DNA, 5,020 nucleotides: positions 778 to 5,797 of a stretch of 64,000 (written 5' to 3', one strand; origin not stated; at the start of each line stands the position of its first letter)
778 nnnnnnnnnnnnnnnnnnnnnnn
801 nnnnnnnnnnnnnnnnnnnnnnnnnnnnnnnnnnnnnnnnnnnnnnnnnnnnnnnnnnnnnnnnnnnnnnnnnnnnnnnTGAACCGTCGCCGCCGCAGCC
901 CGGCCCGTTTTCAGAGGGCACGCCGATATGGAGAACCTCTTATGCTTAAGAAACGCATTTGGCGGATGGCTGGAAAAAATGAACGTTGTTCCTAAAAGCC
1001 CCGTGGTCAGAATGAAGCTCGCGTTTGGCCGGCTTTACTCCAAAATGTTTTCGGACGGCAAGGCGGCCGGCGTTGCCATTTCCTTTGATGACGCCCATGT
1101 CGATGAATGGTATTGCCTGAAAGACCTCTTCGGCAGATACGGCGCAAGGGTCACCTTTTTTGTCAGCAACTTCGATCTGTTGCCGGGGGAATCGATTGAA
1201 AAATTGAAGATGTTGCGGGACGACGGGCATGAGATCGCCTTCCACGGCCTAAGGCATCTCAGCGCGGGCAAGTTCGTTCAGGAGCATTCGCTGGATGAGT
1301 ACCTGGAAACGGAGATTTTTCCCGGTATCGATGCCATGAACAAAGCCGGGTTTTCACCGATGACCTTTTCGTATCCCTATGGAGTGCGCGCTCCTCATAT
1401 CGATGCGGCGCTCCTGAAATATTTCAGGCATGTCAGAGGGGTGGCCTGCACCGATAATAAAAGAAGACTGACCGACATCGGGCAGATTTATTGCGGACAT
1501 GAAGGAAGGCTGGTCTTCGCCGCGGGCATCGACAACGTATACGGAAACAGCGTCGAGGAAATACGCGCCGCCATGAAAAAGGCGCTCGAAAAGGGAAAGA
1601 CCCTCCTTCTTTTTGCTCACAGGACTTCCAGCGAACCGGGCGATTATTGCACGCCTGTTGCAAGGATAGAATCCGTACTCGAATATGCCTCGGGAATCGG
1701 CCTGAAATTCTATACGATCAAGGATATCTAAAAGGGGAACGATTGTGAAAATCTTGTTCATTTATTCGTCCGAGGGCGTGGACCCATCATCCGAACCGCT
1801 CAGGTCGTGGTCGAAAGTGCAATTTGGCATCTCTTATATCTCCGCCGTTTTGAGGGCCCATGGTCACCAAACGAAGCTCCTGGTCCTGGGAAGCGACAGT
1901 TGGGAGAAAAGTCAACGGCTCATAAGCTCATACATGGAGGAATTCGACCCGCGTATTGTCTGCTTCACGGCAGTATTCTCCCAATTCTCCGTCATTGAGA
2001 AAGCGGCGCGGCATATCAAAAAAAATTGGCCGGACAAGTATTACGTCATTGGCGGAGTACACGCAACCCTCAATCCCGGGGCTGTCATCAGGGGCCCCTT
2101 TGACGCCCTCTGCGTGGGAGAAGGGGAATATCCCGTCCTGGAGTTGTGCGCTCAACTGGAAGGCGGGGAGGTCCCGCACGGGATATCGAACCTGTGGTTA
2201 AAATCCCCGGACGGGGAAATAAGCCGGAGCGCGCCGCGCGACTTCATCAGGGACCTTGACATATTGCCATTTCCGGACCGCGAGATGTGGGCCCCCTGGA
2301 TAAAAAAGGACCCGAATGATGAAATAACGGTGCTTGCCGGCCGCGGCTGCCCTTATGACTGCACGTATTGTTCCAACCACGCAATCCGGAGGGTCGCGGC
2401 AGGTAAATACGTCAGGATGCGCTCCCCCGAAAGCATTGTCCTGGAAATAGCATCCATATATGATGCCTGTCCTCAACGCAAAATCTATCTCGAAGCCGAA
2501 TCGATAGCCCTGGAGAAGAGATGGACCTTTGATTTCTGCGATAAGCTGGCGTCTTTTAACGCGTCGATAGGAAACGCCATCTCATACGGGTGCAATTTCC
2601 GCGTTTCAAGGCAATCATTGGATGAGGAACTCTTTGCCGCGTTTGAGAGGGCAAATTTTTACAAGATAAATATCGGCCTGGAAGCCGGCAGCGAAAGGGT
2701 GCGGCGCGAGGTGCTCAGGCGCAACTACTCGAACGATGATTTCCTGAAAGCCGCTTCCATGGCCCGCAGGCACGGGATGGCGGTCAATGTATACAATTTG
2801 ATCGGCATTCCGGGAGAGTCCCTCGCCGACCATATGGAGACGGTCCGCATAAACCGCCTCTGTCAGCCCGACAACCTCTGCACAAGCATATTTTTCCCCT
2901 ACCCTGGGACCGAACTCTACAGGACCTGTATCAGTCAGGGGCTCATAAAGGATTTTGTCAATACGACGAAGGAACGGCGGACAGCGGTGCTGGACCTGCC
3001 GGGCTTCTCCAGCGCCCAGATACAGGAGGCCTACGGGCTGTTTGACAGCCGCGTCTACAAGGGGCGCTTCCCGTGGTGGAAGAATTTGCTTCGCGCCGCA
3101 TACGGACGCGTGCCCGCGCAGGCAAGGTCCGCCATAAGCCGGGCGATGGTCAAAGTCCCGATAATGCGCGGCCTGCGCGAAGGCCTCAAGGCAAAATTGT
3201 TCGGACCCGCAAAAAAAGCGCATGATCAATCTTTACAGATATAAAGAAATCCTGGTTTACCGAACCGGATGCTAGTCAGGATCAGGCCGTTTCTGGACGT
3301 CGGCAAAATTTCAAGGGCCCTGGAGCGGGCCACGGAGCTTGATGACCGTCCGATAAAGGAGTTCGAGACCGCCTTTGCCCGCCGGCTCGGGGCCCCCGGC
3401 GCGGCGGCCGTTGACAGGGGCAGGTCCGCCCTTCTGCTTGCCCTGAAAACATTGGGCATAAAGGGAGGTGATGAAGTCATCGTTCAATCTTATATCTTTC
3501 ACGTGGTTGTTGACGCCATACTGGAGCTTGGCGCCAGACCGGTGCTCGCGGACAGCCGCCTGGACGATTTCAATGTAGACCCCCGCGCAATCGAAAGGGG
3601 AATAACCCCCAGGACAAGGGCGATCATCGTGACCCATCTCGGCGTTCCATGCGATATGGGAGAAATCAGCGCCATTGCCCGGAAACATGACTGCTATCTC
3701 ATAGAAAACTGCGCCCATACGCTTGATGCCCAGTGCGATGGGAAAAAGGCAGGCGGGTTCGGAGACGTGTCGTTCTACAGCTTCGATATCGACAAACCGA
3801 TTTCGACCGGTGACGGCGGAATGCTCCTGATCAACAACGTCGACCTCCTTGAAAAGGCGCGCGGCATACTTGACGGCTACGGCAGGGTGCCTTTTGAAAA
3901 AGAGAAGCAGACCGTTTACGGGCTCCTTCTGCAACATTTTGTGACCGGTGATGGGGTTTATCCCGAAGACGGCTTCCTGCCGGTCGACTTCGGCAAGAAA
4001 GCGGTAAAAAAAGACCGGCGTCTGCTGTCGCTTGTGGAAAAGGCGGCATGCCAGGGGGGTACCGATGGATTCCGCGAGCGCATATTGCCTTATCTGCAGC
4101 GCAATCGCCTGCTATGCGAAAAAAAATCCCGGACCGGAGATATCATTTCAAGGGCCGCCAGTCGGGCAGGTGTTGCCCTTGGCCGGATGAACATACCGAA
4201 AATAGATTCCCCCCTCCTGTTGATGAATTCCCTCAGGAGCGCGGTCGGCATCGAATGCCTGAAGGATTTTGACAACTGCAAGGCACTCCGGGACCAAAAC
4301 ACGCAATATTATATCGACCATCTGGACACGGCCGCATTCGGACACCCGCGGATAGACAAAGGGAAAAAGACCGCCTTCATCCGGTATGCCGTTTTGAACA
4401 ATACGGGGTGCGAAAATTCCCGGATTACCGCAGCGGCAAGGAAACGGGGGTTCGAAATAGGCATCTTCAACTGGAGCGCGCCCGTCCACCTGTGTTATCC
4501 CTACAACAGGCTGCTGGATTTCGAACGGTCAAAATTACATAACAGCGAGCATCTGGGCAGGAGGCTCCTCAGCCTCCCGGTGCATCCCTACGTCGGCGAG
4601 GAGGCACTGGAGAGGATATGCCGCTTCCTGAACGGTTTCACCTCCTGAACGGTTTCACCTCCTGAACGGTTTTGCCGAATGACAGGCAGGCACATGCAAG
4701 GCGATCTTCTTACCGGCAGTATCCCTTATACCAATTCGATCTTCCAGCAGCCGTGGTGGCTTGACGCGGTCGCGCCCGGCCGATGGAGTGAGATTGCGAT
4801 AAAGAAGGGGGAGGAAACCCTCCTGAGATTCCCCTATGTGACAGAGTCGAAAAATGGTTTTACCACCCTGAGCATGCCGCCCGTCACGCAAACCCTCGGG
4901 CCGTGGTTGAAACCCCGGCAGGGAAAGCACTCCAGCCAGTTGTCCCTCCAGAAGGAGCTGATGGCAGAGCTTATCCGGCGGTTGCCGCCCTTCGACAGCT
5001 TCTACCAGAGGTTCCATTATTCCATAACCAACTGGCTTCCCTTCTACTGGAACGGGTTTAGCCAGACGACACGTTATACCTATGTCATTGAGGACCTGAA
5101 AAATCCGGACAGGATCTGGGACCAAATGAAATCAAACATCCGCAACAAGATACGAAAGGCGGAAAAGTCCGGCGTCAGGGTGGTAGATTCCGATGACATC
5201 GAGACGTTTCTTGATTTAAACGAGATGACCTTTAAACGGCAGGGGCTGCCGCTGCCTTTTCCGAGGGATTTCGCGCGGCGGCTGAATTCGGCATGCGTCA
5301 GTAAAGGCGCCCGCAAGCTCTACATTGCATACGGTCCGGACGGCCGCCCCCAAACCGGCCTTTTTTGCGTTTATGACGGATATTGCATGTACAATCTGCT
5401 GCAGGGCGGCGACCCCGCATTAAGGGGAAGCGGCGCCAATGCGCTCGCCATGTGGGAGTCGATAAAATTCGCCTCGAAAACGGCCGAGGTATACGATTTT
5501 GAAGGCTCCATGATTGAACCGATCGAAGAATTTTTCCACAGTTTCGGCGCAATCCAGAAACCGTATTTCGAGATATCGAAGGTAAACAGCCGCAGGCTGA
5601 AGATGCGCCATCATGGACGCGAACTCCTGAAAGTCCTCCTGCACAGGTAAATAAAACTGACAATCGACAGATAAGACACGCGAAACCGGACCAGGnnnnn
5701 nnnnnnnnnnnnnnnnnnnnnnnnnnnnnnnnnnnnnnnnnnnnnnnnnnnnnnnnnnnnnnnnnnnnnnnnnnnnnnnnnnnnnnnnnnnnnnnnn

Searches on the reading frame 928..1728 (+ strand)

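Call 7: search_protein_families(library=pfam, proteins=[window:928-1728:+], max_evalue=0.001)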
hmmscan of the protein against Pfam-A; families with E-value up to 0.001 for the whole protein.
window:928-1728:+ (267 aa): 2 families
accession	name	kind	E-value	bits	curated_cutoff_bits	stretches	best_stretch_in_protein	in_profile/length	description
PF01522.26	Polysacc_deac_1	-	2.6e-08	34.3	23.1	1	47-155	7-109/124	Polysaccharide deacetylase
PF10096.14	DUF2334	-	2.6e-05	24.3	26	1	88-191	54-154/203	Uncharacterized protein conserved in bacteria (DUF2334)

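Call 35: search_protein_families(library=ncbifam, proteins=[window:928-1728:+], max_evalue=0.00001)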
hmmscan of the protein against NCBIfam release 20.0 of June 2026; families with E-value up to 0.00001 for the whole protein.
window:928-1728:+ (267 aa): 1 family
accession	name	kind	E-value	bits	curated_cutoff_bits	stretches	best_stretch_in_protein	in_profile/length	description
NF050820.1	PolSacchBiosHfsH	equivalog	2.9e-09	37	400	1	47-265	34-242/249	oligosaccharide deacetylase HfsH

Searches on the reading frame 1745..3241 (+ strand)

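Call 7: search_protein_families(library=pfam, proteins=[window:1745-3241:+], max_evalue=0.001)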
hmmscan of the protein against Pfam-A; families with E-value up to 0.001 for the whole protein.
window:1745-3241:+ (499 aa): 2 families
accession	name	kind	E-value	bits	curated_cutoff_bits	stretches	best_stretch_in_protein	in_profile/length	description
PF04055.27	Radical_SAM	-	2e-19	70.8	29.5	1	199-368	4-164/166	Radical SAM superfamily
PF02310.24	B12-binding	-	1.6e-13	51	32.1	1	27-134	15-120/121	B12 binding domain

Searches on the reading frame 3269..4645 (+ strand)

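Call 7: search_protein_families(library=pfam, proteins=[window:3269-4645:+], max_evalue=0.001)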
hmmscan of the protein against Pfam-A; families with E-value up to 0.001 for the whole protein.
window:3269-4645:+ (459 aa): 1 family
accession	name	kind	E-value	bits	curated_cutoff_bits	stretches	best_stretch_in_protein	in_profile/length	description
PF01041.23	DegT_DnrJ_EryC1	-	4.7e-65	220.6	19.8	2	28-213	25-209/360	DegT/DnrJ/EryC1/StrS aminotransferase family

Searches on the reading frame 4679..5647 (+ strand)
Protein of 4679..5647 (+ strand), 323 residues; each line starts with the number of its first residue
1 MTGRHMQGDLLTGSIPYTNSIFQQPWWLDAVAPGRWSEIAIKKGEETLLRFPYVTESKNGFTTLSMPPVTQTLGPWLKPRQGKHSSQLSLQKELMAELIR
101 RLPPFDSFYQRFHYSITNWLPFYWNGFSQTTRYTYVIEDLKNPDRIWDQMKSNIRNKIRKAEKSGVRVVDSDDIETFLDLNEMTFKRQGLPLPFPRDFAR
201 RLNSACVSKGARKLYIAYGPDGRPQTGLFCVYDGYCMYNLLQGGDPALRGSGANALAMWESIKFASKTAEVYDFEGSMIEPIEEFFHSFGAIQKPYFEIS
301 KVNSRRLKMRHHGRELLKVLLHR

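Call 7: search_protein_families(library=pfam, proteins=[window:4679-5647:+], max_evalue=0.001)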
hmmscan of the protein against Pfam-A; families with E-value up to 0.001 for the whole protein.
window:4679-5647:+ (323 aa): 2 families
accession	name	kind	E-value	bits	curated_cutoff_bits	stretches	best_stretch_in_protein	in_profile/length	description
PF13480.13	Acetyltransf_6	-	7.2e-17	62.3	22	1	150-274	3-134/143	Acetyltransferase (GNAT) domain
PF02388.22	FemAB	-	9.1e-07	28.5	24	1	130-189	149-211/406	FemAB family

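Call 35: search_protein_families(library=ncbifam, proteins=[window:4679-5647:+], max_evalue=0.00001)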
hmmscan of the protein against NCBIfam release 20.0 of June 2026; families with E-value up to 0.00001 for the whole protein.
window:4679-5647:+ (323 aa): 1 family
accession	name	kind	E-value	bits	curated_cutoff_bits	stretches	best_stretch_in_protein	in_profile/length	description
TIGR03019.1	pepcterm_femAB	equivalog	7.5e-10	38.4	260.35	1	138-280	123-264/330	FemAB family XrtA/PEP-CTERM system-associated protein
